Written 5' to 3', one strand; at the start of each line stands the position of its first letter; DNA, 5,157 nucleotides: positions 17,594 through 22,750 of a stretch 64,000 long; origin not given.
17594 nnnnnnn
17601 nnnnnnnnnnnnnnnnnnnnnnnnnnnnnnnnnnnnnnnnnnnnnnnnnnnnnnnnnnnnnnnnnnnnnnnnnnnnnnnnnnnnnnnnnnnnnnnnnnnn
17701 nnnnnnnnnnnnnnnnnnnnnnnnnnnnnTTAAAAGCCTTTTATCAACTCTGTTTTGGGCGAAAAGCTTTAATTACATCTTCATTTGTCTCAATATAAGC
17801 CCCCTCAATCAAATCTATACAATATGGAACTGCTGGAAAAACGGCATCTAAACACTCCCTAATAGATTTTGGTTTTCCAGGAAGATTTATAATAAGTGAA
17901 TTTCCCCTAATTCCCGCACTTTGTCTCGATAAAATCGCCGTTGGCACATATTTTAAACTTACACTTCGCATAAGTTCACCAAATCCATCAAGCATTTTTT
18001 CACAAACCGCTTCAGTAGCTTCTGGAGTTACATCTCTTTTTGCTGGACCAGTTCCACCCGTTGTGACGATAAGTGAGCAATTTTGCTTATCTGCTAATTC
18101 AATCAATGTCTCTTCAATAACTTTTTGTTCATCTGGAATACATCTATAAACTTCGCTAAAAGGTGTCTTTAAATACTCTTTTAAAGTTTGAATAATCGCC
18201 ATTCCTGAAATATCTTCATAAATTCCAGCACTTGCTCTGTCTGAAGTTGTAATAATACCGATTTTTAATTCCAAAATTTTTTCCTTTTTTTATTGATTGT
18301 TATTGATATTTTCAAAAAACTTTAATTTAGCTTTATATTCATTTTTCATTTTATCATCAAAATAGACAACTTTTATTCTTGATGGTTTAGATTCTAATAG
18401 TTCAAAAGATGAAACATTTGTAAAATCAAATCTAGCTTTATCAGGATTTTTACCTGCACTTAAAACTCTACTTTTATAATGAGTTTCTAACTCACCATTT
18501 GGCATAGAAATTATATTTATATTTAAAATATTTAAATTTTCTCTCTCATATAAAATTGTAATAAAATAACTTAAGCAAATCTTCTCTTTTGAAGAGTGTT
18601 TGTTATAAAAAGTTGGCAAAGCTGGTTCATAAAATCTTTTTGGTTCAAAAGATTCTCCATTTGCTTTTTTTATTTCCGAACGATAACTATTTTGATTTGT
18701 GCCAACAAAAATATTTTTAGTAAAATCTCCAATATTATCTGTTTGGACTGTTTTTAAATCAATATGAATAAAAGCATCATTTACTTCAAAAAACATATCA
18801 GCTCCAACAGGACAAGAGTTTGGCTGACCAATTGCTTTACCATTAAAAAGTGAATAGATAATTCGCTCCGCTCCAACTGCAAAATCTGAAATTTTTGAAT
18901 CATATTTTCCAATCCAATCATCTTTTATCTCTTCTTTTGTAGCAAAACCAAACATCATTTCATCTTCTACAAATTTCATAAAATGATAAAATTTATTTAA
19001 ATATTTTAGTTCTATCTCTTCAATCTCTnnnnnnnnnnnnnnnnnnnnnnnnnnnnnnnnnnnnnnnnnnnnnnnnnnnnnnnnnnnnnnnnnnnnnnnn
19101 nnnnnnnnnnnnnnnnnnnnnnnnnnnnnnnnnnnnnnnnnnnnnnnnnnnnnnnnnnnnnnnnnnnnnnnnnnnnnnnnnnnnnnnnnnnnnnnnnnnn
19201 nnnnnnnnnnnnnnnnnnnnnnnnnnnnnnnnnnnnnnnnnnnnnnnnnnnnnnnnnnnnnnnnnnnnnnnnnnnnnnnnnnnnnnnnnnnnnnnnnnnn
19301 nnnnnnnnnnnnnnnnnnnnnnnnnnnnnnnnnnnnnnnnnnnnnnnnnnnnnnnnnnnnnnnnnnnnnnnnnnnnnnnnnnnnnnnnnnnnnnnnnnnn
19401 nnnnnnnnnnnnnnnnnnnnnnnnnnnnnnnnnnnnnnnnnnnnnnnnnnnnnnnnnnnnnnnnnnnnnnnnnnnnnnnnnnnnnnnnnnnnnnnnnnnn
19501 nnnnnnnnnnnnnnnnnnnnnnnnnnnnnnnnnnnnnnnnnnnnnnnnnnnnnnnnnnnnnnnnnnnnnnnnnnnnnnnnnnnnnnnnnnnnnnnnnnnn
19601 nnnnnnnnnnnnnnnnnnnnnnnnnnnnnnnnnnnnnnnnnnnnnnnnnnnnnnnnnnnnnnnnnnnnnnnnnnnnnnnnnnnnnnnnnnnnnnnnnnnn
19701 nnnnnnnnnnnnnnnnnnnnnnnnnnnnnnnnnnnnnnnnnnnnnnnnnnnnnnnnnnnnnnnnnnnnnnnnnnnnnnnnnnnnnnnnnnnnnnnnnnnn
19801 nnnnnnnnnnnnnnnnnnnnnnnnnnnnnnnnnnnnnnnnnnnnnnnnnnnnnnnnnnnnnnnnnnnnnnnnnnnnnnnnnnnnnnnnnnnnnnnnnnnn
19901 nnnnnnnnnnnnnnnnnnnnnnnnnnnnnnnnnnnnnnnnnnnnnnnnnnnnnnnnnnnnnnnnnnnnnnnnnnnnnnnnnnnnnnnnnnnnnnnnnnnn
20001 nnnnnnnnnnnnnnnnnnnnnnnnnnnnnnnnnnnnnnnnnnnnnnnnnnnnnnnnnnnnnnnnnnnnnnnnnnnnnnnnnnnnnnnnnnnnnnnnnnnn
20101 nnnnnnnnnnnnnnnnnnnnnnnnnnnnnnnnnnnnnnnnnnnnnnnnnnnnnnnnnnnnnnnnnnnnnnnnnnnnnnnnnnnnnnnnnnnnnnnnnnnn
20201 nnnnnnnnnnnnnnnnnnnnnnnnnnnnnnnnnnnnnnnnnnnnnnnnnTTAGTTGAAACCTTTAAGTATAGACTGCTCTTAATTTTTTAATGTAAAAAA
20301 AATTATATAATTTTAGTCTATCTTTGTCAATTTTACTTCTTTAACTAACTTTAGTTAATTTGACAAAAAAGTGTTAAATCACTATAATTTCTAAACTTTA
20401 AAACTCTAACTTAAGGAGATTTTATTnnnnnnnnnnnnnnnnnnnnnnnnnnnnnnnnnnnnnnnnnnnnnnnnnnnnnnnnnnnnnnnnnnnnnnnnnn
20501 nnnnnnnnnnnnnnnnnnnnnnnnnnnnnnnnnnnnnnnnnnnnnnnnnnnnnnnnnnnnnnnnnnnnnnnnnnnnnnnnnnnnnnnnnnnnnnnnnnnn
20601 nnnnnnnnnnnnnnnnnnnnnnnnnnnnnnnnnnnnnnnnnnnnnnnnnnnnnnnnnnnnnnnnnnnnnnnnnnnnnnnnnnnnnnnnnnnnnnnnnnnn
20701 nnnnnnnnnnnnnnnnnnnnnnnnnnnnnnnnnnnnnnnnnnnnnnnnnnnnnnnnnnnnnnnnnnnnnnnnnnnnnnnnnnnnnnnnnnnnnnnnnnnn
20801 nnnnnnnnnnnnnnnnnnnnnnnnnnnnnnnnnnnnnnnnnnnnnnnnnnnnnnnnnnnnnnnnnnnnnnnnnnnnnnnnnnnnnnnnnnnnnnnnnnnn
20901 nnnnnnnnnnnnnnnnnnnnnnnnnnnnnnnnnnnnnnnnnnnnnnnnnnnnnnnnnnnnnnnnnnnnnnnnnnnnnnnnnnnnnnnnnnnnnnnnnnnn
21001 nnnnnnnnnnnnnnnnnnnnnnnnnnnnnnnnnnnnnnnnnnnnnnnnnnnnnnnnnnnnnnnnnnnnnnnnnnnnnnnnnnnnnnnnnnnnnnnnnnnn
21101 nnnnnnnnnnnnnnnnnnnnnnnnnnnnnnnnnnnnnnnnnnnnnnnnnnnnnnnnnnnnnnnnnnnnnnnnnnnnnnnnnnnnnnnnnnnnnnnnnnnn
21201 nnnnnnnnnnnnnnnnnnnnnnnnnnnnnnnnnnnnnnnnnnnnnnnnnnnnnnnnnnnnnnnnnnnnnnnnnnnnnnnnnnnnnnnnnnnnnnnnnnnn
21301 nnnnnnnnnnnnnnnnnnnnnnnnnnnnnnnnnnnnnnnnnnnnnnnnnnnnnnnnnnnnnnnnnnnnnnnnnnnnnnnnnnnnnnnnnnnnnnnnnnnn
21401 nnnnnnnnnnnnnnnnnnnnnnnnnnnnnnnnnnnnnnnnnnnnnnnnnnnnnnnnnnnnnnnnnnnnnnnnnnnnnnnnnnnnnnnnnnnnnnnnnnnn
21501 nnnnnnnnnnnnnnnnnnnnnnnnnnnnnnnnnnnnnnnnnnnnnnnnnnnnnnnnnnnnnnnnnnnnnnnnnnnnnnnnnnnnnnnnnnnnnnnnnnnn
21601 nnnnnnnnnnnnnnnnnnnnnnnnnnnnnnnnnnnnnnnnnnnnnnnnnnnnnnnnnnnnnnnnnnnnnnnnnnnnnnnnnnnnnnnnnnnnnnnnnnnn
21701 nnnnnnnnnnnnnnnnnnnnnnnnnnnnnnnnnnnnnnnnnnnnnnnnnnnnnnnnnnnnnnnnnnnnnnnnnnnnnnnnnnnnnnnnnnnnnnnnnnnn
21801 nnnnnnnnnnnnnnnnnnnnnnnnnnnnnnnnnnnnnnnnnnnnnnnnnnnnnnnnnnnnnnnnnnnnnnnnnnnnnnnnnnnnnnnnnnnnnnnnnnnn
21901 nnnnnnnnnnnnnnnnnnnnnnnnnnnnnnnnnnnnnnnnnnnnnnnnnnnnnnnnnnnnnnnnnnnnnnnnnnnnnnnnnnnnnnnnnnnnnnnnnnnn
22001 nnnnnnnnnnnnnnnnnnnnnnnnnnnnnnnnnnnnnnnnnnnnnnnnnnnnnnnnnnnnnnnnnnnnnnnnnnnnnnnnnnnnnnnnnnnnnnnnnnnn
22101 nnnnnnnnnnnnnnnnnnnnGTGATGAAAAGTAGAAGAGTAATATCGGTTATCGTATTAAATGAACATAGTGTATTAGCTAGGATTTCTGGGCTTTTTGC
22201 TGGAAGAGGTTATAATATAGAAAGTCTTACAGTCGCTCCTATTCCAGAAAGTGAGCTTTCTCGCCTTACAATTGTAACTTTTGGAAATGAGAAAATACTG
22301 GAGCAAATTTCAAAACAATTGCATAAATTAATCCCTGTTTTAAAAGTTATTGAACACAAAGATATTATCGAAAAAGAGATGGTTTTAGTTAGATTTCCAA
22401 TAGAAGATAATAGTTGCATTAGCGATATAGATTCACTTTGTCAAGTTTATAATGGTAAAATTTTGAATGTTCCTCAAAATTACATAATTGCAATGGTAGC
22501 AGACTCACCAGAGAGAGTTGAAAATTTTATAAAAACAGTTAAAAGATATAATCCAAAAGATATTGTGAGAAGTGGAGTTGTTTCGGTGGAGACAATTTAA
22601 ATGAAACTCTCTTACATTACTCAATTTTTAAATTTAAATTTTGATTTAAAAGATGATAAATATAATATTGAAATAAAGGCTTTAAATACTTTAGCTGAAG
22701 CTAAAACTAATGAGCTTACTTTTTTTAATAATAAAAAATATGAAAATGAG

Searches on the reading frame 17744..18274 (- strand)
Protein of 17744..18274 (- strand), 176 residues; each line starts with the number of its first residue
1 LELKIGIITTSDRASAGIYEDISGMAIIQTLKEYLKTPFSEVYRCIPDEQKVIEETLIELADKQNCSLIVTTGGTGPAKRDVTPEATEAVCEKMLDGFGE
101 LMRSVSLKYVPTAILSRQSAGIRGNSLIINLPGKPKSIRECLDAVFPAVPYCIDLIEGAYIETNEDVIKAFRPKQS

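Call 84: search_protein_families(library=pfam, proteins=[window:17744-18274:-], max_evalue=0.0001)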
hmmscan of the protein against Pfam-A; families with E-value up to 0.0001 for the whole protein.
window:17744-18274:- (176 aa): 1 family
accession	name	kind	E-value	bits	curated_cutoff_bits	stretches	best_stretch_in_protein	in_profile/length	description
PF00994.29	MoCF_biosynth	-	8.2e-29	100.6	26.6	1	6-149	1-142/144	Probable molybdopterin binding domain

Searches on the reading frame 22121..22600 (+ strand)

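Call 84: search_protein_families(library=pfam, proteins=[window:22121-22600:+], max_evalue=0.0001)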
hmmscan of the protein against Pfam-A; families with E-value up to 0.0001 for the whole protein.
window:22121-22600:+ (159 aa): 4 families
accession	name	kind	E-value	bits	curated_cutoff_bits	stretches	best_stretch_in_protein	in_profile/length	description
PF22629.2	ACT_AHAS_ss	-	2e-18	66.8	27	1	8-75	1-67/67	AHAS small subunit-like ACT domain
PF10369.15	ALS_ss_C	-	1.6e-15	57.3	23.2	1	85-157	1-72/74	Small subunit of acetolactate synthase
PF13710.12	ACT_5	-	3.7e-11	43.1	27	1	16-76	3-62/62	ACT domain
PF01842.31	ACT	-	4.6e-10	39.5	27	1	7-71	2-65/66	ACT domain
